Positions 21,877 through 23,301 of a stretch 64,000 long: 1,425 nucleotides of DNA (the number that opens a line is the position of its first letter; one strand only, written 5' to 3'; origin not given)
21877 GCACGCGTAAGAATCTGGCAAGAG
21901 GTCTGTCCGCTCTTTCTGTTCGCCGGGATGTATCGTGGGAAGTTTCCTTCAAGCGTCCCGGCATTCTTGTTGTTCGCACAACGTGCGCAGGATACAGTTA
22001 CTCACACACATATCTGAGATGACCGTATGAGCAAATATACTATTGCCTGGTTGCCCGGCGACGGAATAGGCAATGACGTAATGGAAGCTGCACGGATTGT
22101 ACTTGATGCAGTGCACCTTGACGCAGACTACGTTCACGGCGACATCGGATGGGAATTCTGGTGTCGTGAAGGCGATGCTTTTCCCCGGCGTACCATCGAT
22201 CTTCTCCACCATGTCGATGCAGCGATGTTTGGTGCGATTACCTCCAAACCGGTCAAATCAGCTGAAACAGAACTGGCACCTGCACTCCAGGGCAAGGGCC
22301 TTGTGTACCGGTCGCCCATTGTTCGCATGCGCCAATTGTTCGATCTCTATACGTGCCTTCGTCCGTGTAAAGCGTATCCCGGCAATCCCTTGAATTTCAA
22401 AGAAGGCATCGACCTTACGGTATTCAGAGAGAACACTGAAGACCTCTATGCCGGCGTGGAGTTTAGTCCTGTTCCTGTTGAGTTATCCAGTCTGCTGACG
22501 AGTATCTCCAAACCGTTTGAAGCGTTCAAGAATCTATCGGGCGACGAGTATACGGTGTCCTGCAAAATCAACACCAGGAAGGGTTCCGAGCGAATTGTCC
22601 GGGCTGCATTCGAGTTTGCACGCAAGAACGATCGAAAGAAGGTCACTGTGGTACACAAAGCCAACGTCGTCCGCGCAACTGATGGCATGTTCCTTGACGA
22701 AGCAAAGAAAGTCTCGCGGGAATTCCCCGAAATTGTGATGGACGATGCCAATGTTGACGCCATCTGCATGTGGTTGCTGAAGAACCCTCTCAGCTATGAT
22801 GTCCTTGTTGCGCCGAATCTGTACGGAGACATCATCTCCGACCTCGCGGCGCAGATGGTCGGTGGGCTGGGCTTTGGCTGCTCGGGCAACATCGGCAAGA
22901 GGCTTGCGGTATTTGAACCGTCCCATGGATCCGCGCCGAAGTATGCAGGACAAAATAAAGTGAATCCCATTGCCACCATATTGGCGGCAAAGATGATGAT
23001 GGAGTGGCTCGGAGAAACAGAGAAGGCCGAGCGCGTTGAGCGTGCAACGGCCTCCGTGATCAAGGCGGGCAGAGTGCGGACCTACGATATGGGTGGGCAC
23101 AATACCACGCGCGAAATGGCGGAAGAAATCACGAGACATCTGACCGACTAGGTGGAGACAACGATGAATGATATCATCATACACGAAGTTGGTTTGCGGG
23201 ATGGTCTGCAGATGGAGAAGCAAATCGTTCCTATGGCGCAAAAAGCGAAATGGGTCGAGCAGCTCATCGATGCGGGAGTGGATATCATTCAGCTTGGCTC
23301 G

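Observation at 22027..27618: Non-canonical 2-oxoacid chain-elongation cluster: leuB + short HMGL-family lyase + family-III CoA-transferase + archaeal-type leuC/leuD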

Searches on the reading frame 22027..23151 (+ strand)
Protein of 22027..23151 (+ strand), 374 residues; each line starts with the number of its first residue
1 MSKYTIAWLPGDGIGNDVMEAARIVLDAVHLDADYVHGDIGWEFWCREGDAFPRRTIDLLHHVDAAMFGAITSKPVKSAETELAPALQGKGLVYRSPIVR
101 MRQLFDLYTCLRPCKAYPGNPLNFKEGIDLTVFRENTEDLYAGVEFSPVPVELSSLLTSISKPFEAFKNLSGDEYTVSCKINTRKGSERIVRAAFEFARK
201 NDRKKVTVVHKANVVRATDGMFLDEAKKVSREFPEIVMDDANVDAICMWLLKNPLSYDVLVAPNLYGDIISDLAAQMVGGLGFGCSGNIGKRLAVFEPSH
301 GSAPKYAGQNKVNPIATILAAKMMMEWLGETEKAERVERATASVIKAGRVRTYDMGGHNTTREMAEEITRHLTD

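Call 3: search_protein_families(library=pfam, proteins=[window:22027-23151:+])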
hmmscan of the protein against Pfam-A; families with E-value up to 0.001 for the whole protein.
window:22027-23151:+ (374 aa): 1 family
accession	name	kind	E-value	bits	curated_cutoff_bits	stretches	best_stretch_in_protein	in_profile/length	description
PF00180.25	Iso_dh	-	3e-88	296.8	27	1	5-368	1-348/348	Isocitrate/isopropylmalate dehydrogenase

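Call 4: search_protein_families(library=ncbifam, proteins=[window:22027-23151:+])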
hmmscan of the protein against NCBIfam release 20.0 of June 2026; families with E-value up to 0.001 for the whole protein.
window:22027-23151:+ (374 aa): 16 families
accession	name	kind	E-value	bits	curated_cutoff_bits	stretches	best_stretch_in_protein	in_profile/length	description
NF040626.1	AksF2_Meth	equivalog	1.3e-101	340.2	540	2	173-373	131-331/333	homoisocitrate dehydrogenase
TIGR02088.1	LEU3_arch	subfamily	1.4e-94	317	409.8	2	167-368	125-323/324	isopropylmalate/isohomocitrate dehydrogenases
NF006529.0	PRK08997.1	equivalog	1.9e-87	293.3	510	2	173-372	135-335/335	isocitrate dehydrogenase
NF040619.1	AksF_Meth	equivalog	7.7e-86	288.3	500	1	6-368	4-343/343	homoisocitrate dehydrogenase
NF002898.0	PRK03437.1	equivalog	4.2e-81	272.9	393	2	172-372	147-345/347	3-isopropylmalate dehydrogenase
NF006673.0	PRK09222.1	equivalog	2.6e-78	264.2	509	2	173-365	137-334/482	NADP-dependent isocitrate dehydrogenase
TIGR00175.1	mito_nad_idh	equivalog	4.5e-77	259.5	432.4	2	178-372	139-334/334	isocitrate dehydrogenase (NAD(+))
TIGR00183.1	prok_nadp_idh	equivalog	1.9e-69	234.5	567.3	2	6-230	29-249/417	isocitrate dehydrogenase (NADP(+))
TIGR02089.1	TTC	equivalog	1.4e-67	228.1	470.4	2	173-370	152-350/352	tartrate dehydrogenase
TIGR02924.1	ICDH_alpha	equivalog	4.9e-64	217.1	561.35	2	173-360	134-319/473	isocitrate dehydrogenase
NF005425.0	PRK07006.1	equivalog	5e-63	213.3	490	1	5-355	28-393/416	NADP-dependent isocitrate dehydrogenase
NF006048.0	PRK08194.1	equivalog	2.1e-60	204.7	501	2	173-373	149-350/352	tartrate dehydrogenase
TIGR00169.1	leuB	equivalog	3.7e-58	197.2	353.2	1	6-371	2-348/349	3-isopropylmalate dehydrogenase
NF005610.0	PRK07362.1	equivalog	3.9e-55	187.4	585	2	235-355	331-450/474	NADP-dependent isocitrate dehydrogenase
NF005036.0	PRK06451.1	equivalog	3.6e-52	177.5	484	2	3-243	23-255/412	NADP-dependent isocitrate dehydrogenase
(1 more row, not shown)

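Call 16: search_solved_structures(query=window:22027-23151:+, max_evalue=1e-20, show_alignments=3)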
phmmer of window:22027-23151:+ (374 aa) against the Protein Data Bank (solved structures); distinct sequences matched with E-value up to 1e-20: 79 (the best 60 are shown).
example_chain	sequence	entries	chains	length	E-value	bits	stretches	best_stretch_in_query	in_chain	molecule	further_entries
3asj_A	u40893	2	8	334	5.6e-71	242.6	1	180-370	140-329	Homoisocitrate dehydrogenase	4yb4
1x0l_A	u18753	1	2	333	7e-71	242.2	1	180-370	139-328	Homoisocitrate dehydrogenase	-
6ltf_A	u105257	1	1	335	1.9e-69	237.5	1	174-369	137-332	Isocitrate dehydrogenase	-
6m3s_A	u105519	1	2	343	2e-69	237.4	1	174-369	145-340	Isocitrate dehydrogenase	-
3ah3_A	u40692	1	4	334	1.6e-68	234.4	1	179-370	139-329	Homoisocitrate dehydrogenase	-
6lky_A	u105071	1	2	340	2.4e-65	224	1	5-370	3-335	Putative isocitrate dehydrogenase, NAD-dependent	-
8grb_B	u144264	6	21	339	1.1e-57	198.8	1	175-374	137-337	Isocitrate dehydrogenase [NAD] subunit alpha, mitochondrial | Human IDH3 alpha subunit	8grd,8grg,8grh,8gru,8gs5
5gre_A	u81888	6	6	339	1.6e-57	198.3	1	176-374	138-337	Isocitrate dehydrogenase [NAD] subunit alpha, mitochondrial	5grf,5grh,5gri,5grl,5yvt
6kde_A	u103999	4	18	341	1.6e-57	198.2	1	176-374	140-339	Isocitrate dehydrogenase [NAD] subunit alpha, mitochondrial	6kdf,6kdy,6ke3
6l57_A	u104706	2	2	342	1.7e-57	198.2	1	176-374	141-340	Isocitrate dehydrogenase [NAD] subunit alpha, mitochondrial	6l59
7ce3_A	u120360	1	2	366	2.4e-57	197.7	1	176-374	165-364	Isocitrate dehydrogenase [NAD] subunit alpha, mitochondrial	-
2d1c_A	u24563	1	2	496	5.2e-57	196.6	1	179-363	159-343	Isocitrate dehydrogenase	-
1grp_A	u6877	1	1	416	3e-56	194.1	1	6-355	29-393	ISOCITRATE DEHYDROGENASE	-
2iv0_A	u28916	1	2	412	6.8e-56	192.9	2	235-372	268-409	ISOCITRATE DEHYDROGENASE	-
1gro_A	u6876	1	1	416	8.4e-56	192.6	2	234-354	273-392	ISOCITRATE DEHYDROGENASE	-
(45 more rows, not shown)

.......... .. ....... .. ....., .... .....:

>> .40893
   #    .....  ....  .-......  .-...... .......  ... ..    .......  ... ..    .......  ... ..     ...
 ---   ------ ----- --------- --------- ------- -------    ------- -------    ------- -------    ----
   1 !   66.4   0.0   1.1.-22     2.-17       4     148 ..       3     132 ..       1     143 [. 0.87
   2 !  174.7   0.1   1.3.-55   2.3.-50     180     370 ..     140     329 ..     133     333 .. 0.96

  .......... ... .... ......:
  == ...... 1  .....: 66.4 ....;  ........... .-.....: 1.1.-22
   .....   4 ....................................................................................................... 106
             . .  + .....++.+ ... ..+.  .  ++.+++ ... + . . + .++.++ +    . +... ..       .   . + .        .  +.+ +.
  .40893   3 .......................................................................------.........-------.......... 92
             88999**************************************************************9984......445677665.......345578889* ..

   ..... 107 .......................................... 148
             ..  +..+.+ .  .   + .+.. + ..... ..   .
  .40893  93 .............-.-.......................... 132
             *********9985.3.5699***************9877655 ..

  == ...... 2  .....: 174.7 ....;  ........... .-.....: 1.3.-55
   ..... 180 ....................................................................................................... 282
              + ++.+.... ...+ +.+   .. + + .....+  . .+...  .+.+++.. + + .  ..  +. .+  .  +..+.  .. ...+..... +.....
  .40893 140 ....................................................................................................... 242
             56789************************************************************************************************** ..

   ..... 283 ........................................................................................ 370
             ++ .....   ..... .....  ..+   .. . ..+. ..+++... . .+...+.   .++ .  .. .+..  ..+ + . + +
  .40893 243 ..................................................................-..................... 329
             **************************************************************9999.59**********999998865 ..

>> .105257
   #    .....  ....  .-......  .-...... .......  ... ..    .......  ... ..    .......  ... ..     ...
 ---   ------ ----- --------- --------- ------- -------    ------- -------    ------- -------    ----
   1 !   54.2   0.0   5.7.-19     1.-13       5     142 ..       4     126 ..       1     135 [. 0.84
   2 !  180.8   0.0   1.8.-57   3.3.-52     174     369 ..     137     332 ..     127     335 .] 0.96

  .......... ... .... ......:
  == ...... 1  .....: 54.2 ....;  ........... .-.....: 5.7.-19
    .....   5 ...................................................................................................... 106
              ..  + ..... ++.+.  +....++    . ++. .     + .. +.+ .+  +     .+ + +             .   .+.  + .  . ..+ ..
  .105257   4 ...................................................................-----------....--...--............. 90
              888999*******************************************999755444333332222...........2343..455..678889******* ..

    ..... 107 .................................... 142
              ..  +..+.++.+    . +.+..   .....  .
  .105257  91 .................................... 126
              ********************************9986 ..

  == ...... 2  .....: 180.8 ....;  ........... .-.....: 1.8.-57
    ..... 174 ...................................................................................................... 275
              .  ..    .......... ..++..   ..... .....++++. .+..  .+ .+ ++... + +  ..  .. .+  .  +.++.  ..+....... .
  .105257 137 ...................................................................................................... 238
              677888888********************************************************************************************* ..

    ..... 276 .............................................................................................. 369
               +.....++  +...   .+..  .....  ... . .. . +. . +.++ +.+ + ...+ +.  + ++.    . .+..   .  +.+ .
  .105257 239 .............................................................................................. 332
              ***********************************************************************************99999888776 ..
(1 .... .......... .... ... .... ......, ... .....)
